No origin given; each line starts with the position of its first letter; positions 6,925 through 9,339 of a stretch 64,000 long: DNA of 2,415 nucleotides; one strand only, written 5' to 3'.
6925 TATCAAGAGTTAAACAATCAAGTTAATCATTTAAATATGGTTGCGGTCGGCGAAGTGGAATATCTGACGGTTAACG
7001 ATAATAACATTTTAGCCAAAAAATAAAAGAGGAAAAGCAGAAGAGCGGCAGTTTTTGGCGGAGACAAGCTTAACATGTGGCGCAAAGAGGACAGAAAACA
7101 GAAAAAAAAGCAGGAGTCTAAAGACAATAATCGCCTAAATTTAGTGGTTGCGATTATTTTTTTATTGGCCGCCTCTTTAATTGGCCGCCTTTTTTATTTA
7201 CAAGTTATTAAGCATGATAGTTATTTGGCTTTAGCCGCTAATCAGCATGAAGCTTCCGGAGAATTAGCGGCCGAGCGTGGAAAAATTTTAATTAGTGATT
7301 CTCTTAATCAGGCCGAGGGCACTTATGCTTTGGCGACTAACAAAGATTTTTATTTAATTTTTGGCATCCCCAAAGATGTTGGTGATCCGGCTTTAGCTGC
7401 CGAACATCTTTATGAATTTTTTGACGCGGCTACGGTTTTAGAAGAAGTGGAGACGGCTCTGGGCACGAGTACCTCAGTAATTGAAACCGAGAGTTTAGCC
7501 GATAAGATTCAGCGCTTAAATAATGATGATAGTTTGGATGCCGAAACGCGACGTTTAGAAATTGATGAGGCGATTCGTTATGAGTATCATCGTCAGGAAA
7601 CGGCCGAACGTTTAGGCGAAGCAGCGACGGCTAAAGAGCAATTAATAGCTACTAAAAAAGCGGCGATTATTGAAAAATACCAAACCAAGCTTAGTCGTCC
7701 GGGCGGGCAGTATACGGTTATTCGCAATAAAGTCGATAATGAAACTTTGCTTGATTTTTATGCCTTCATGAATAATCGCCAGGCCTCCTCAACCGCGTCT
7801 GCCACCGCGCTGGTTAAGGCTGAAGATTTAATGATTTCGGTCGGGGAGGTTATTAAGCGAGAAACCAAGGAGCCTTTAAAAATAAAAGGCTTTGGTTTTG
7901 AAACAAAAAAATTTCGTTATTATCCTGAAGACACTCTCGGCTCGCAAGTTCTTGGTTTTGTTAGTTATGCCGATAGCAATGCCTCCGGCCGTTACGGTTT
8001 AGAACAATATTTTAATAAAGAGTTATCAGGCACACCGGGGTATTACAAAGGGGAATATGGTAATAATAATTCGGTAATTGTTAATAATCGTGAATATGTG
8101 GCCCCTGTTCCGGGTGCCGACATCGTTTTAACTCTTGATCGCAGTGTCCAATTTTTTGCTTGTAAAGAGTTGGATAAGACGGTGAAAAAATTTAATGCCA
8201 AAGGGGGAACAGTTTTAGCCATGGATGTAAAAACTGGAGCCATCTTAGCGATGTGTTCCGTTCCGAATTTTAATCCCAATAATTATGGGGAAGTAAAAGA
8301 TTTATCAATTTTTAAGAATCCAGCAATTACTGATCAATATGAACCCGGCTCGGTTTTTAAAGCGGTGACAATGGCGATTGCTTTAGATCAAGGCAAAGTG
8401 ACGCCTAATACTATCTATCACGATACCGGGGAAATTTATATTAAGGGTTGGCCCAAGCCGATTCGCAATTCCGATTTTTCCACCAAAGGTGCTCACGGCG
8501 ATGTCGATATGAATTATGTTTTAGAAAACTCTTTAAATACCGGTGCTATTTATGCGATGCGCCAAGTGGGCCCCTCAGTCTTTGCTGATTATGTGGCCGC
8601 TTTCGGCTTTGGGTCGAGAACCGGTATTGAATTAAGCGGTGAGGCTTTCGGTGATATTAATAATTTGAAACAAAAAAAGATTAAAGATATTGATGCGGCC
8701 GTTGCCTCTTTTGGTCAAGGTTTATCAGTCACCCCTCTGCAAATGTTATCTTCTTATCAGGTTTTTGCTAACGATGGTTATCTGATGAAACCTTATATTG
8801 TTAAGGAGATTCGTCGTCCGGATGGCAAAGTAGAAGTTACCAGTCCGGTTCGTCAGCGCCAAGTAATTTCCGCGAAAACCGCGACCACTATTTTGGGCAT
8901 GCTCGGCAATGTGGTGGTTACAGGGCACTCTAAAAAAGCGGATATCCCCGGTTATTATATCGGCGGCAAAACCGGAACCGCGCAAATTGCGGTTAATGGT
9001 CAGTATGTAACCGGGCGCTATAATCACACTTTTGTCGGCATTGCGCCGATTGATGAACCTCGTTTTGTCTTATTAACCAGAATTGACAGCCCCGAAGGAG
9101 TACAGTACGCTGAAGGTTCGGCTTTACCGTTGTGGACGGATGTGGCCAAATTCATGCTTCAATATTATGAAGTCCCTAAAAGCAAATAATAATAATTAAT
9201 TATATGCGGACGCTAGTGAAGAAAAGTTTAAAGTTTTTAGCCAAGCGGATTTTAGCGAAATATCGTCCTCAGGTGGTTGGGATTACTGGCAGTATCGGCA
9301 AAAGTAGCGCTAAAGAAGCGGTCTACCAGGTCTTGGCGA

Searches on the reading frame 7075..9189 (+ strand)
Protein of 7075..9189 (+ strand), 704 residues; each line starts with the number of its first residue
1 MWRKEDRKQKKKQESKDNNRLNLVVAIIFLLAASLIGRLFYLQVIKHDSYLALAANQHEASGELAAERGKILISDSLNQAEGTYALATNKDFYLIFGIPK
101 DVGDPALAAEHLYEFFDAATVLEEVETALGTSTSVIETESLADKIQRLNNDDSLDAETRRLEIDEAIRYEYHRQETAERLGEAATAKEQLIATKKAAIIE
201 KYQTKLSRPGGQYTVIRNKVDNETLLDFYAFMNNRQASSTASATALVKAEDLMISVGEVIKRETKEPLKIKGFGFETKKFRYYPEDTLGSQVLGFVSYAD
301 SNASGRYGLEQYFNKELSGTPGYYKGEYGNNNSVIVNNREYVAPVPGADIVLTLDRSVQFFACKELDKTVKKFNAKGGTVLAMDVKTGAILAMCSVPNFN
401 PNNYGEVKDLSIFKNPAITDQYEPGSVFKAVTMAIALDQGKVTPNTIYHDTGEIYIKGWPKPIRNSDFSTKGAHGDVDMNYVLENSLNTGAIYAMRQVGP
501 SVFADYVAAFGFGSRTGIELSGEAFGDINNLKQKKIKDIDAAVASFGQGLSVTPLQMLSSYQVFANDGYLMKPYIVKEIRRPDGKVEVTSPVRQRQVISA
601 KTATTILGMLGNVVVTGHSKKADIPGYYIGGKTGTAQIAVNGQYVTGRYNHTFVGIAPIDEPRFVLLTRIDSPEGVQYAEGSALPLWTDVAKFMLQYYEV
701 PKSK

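Call 69: search_protein_families(library=pfam, proteins=[window:7075-9189:+], max_evalue=0.00001)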
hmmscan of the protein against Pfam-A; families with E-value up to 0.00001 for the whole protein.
window:7075-9189:+ (704 aa): 2 families
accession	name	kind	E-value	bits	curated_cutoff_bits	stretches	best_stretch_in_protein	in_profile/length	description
PF00905.27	Transpeptidase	-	5.6e-73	246.2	22.1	1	378-682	1-288/299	Penicillin binding protein transpeptidase domain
PF03717.20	PBP_dimer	-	1.1e-09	39.4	24.4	1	65-336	3-177/180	Penicillin-binding Protein dimerisation domain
